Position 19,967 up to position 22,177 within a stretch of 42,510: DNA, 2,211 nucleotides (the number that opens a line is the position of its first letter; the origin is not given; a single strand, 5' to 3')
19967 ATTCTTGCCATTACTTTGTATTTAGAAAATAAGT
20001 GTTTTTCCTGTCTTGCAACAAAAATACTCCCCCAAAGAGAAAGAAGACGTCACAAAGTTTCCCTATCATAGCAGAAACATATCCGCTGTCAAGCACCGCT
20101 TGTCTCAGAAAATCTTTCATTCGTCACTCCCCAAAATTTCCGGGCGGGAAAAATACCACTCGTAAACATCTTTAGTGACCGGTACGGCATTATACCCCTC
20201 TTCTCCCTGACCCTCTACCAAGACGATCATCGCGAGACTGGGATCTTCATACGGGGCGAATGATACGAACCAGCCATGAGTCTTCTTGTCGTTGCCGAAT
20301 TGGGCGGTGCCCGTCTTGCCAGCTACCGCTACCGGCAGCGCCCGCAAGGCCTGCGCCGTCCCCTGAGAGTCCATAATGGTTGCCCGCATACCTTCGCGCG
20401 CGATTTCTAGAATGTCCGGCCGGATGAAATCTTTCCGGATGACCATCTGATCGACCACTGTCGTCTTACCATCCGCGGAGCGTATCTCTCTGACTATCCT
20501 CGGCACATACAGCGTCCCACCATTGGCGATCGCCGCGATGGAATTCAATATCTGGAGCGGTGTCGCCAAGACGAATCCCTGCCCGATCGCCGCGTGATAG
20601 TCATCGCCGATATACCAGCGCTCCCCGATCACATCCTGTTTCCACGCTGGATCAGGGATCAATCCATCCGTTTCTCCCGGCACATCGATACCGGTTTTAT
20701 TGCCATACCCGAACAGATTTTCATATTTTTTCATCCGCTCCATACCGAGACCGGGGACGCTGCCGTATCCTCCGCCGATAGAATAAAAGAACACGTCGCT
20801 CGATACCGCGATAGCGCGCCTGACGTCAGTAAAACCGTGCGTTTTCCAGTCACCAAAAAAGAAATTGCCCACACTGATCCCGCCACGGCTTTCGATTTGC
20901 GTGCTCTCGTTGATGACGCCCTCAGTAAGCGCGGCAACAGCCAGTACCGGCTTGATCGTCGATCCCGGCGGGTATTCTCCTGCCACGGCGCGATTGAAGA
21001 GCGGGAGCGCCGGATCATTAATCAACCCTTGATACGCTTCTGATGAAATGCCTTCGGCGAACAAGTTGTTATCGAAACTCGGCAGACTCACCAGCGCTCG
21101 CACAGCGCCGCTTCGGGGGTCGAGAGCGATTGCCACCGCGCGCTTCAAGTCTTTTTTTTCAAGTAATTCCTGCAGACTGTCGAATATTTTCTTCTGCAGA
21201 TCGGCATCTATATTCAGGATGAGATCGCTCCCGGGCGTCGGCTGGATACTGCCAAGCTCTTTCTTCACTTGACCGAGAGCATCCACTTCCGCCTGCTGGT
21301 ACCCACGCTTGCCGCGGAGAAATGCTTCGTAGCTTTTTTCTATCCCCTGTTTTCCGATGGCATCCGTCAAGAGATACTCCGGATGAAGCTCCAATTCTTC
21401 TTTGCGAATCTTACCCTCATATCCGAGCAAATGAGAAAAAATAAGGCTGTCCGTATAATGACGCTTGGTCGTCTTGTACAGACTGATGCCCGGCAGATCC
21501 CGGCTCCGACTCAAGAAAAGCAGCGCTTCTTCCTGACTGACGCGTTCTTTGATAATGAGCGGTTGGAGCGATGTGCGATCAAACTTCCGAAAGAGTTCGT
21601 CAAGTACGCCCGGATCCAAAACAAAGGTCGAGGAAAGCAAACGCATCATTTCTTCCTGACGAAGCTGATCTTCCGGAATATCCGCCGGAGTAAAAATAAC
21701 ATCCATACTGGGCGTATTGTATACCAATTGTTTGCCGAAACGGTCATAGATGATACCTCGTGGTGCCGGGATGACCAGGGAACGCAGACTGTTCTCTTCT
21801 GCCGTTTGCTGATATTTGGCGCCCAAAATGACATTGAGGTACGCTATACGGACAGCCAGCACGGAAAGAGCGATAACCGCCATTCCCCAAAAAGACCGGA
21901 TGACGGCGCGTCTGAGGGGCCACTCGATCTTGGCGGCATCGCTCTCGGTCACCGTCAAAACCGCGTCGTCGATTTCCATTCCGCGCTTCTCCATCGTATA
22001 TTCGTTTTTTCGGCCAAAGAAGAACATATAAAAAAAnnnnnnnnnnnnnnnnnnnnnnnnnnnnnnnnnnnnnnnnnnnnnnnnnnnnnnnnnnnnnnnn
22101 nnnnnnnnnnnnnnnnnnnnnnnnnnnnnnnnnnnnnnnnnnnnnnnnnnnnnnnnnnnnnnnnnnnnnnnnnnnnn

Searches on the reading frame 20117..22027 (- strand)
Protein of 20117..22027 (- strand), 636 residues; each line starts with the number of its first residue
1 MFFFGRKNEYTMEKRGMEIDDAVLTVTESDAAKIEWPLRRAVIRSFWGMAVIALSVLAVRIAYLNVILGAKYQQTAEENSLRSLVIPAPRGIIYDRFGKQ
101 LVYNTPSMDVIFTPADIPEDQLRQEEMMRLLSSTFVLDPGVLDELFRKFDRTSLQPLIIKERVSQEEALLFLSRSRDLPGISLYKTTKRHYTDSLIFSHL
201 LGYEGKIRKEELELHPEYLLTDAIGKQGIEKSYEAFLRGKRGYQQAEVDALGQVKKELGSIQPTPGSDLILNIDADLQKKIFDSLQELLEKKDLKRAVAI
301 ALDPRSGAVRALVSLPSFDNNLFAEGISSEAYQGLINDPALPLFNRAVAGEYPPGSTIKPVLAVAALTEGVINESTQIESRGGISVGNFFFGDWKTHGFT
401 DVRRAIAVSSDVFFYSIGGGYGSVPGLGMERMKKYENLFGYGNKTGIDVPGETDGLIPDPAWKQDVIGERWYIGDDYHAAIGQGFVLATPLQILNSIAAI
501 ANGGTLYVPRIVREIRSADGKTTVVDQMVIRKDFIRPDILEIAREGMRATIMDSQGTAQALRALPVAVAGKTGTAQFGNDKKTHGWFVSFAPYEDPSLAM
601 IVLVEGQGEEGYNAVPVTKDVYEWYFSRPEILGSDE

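Call 18: search_protein_families(library=ncbifam, proteins=[window:20117-22027:-])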
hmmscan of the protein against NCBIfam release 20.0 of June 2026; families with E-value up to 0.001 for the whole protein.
window:20117-22027:- (636 aa): 23 families
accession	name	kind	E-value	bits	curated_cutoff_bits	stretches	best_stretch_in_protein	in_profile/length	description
TIGR03423.1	pbp2_mrdA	equivalog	5.7e-168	560.1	455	1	46-627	6-592/593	penicillin-binding protein 2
NF008061.0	PRK10795.1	equivalog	1.5e-96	324.4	962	1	37-609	18-597/634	peptidoglycan DD-transpeptidase MrdA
TIGR02214.1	spoVD_pbp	equivalog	1.8e-68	231.4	688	1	50-621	9-550/636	stage V sporulation protein D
NF051842.1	PBP4_5_Efaec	equivalog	6.8e-54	183.3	700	1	83-610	158-651/668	penicillin-binding protein PBP4(5)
NF053573.1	PBP2_PenA_Neis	exception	1.8e-35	122.6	1105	1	49-622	34-553/572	peptidoglycan D,D-transpeptidase PBP2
NF000237.1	MECA_PBP2A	equivalog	7.9e-34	116.9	750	1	183-615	235-647/668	PBP2a family beta-lactam-resistant peptidoglycan transpeptidase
NF038278.1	strep_PBP2B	exception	5.8e-33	114.3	975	2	160-626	193-675/678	penicillin-binding protein PBP2B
NF011685.0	PRK15105.1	subfamily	3.3e-32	111.8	737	1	47-609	28-537/588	peptidoglycan glycosyltransferase FtsI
NF000406.1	MECB_PBP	exception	1.6e-31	109.4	1450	1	185-618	236-656/674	PBP2a family beta-lactam-resistant peptidoglycan transpeptidase MecB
NF033378.1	MECD_PBP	exception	2.7e-31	108.6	1450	1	180-617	234-658/678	PBP2a family beta-lactam-resistant peptidoglycan transpeptidase MecD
NF000408.1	MECA2_pure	exception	5.6e-31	107.4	1525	1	185-615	237-647/668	PBP2a family beta-lactam-resistant peptidoglycan transpeptidase MecA2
NF000410.1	MECA1_pure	exception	8.7e-30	103.4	1480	1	185-615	236-645/666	PBP2a family beta-lactam-resistant peptidoglycan transpeptidase MecA1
NF000409.1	MECA_pure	exception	4.9e-29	101.3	1490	1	185-615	237-647/668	PBP2a family beta-lactam-resistant peptidoglycan transpeptidase MecA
NF000407.1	MECC_PBP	exception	9.9e-29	100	1500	1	90-622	148-650/665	PBP2a family beta-lactam-resistant peptidoglycan transpeptidase MecC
NF038271.1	strep_PBP2X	exception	6.7e-23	80.8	1050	1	176-604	170-590/750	penicillin-binding protein PBP2X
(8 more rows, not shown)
